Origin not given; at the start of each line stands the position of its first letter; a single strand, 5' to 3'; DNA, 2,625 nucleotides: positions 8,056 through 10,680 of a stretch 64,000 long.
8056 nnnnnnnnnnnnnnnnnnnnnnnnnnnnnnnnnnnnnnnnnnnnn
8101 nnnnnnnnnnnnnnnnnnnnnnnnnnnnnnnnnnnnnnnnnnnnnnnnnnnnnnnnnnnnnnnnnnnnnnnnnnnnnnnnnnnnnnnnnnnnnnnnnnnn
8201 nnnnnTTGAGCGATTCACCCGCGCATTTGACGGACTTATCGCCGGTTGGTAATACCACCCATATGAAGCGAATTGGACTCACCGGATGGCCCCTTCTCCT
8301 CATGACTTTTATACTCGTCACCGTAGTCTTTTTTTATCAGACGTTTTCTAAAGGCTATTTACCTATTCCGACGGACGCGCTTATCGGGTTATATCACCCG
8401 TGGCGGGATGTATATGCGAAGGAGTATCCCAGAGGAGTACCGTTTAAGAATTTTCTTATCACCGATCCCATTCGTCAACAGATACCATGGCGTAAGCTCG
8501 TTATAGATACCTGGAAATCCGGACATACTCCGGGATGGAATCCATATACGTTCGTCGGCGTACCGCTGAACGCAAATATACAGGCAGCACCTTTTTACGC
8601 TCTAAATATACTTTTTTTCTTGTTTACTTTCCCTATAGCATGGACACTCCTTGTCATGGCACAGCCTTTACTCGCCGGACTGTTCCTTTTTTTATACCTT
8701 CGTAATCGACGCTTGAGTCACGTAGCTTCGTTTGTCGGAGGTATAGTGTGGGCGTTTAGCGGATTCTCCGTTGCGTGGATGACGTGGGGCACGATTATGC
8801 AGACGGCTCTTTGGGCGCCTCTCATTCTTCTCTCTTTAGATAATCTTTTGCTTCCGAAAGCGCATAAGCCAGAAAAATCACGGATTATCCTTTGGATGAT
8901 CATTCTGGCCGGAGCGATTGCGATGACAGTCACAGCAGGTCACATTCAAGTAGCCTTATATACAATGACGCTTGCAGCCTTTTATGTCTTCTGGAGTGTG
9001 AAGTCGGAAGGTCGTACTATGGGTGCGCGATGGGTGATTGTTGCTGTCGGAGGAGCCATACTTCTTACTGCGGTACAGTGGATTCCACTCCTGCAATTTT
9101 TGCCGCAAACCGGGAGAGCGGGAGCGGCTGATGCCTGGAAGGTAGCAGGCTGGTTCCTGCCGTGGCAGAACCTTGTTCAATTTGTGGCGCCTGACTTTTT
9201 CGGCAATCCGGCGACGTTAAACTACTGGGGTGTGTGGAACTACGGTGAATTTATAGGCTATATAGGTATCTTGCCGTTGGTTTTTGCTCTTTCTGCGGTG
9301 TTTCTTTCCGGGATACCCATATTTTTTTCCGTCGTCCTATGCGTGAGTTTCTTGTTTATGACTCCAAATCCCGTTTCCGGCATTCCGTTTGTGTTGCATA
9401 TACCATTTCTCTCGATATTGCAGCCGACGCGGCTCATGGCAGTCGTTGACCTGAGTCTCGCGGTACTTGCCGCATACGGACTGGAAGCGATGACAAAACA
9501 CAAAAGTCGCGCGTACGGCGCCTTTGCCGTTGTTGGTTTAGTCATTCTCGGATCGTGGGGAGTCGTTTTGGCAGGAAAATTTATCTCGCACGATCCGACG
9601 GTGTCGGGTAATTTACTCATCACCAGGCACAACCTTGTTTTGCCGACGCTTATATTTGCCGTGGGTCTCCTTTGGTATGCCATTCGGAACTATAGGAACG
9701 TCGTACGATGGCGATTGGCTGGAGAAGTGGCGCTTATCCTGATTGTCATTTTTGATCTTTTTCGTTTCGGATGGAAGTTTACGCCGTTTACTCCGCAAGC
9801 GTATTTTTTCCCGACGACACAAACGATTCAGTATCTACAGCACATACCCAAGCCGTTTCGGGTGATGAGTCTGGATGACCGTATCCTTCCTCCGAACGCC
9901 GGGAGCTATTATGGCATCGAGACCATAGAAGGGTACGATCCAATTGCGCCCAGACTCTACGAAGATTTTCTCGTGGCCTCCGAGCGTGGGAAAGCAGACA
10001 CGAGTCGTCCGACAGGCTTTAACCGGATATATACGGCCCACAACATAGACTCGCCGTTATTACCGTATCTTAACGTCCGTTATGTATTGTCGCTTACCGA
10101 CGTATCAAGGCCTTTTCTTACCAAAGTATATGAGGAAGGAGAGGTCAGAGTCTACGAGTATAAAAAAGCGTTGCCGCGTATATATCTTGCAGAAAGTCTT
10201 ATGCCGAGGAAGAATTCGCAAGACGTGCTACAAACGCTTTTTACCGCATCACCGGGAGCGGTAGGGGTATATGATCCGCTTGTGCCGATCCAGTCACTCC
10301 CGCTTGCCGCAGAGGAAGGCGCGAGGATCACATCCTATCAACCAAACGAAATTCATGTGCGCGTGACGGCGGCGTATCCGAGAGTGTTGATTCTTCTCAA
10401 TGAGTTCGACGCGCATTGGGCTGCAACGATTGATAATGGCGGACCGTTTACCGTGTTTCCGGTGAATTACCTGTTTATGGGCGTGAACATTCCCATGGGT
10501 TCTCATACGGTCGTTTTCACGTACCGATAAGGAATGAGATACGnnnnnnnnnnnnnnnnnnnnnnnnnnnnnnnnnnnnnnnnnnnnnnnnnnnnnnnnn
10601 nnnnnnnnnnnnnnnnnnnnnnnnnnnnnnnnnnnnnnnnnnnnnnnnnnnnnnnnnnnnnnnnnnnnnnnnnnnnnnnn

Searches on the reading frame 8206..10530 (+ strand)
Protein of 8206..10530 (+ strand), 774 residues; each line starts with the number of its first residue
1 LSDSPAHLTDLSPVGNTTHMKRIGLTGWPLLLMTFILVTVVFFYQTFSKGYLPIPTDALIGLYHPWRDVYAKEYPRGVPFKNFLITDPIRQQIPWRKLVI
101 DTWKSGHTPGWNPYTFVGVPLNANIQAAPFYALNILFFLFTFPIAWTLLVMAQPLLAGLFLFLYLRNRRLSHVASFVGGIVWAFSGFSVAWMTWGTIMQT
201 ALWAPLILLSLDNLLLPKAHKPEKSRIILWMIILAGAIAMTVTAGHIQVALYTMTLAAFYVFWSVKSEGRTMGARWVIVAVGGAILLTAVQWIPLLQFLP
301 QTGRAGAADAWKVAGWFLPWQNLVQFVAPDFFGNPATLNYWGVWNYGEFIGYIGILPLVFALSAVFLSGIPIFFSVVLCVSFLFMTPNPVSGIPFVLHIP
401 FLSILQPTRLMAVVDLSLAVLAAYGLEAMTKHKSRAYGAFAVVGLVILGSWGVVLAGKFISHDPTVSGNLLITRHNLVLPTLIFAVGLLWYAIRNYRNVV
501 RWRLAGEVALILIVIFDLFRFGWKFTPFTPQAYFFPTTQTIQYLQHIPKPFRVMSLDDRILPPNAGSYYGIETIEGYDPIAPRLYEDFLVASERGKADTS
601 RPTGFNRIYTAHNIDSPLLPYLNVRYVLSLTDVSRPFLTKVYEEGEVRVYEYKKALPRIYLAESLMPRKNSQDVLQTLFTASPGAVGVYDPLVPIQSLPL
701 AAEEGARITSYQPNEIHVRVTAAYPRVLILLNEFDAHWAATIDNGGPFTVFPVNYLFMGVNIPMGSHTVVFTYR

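Call 5: search_protein_families(library=pfam, proteins=[window:8206-10530:+], max_evalue=0.1)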
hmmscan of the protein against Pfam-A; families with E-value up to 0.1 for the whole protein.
window:8206-10530:+ (774 aa): 1 family
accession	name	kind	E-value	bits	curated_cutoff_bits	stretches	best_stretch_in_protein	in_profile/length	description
PF09586.16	YfhO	-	5.1e-18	65.3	28.5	2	128-672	74-604/835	Bacterial membrane protein YfhO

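Call 7: search_protein_families(library=ncbifam, proteins=[window:8206-10530:+], max_evalue=0.1)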
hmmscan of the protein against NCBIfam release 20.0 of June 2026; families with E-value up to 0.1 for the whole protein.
window:8206-10530:+ (774 aa): 0 families
